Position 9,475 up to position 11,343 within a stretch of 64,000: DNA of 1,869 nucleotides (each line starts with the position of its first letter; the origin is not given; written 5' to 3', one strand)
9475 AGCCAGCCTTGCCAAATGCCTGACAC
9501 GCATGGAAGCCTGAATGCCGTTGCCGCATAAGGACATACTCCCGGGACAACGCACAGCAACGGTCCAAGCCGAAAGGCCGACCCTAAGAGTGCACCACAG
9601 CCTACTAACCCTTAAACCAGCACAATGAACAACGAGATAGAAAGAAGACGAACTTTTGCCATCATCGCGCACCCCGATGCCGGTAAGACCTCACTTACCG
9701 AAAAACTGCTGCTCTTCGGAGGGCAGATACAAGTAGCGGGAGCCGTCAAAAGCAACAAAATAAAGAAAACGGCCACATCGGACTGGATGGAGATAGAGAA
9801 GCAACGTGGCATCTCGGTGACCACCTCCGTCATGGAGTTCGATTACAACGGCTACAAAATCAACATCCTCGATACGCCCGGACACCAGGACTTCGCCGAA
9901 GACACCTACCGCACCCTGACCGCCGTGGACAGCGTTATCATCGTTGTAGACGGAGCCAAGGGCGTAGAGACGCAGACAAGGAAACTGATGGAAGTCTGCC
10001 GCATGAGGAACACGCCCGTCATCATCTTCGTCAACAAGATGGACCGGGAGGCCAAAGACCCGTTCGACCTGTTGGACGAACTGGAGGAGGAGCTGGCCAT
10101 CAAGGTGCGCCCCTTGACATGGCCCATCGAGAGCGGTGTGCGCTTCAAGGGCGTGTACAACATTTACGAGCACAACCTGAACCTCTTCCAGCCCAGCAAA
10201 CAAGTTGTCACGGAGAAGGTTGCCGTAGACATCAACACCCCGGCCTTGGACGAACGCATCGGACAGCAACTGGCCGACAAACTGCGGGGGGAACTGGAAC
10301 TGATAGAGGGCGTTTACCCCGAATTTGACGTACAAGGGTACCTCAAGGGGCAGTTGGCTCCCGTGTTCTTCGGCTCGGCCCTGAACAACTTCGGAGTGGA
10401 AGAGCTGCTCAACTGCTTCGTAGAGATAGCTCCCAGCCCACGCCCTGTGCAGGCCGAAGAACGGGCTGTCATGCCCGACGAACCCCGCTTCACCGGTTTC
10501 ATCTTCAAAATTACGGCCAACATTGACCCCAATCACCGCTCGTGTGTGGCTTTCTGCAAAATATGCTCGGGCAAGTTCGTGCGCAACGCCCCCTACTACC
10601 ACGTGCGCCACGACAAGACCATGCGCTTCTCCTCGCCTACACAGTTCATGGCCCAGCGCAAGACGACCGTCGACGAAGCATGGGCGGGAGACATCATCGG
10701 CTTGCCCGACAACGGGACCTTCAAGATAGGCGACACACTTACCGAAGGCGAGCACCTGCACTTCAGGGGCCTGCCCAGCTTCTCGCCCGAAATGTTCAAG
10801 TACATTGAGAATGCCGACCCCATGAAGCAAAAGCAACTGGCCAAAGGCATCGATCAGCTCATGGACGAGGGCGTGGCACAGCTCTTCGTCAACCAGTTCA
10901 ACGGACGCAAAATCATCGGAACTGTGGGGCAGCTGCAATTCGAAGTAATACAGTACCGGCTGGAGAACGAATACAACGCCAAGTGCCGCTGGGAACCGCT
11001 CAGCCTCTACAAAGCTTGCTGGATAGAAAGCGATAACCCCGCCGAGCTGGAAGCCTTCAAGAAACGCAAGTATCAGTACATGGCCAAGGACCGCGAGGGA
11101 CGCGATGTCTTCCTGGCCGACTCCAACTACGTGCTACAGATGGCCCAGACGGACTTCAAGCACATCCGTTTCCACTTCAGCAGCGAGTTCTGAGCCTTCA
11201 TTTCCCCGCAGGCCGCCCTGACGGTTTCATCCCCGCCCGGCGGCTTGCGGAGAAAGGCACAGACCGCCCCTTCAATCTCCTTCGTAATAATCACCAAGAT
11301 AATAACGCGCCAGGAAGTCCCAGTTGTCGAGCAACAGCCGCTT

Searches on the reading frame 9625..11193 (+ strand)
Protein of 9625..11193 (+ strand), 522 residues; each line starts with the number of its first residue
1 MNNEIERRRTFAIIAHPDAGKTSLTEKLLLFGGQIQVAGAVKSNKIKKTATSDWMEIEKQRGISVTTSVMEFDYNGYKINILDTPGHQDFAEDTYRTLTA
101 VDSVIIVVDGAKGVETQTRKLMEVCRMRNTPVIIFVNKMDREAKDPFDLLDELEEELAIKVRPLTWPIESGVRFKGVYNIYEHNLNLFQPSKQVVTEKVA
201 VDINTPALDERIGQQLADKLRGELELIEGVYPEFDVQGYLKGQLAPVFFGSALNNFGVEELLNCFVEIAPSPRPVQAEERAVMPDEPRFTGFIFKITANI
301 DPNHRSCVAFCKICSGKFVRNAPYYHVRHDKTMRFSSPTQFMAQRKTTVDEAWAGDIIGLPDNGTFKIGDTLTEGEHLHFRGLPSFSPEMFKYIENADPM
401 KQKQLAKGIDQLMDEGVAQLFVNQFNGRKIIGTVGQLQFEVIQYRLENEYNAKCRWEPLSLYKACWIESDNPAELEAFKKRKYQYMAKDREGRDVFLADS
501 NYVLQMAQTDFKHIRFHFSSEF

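Call 48: search_protein_families(library=pfam, proteins=[window:9625-11193:+], max_evalue=0.0001)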
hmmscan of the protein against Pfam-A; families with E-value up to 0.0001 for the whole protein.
window:9625-11193:+ (522 aa): 7 families
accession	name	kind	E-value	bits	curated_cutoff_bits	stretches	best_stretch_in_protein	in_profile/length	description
PF00009.33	GTP_EFTU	-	1.1e-52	178.8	26.5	1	7-270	2-187/188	Elongation factor Tu GTP binding domain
PF16658.11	RF3_C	-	1.8e-45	154.4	40.1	1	380-507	1-131/132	Class II release factor RF3, C-terminal domain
PF22042.2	EF-G_D2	-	1.8e-22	79.7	27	1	289-374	2-83/84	Elongation factor G domain 2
PF01926.29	MMR_HSR1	-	3.7e-09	37.1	21.9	1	11-138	2-113/113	50S ribosome-binding GTPase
PF03144.31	GTP_EFTU_D2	-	9e-06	26.5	30.3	1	308-373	3-73/73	Elongation factor Tu domain 2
PF02421.24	FeoB_N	-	2.8e-05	24.1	27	0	60-163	30-140/156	Ferrous iron transport protein B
PF00025.27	Arf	-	9.2e-05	22.4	22.3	0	67-170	48-156/174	ADP-ribosylation factor family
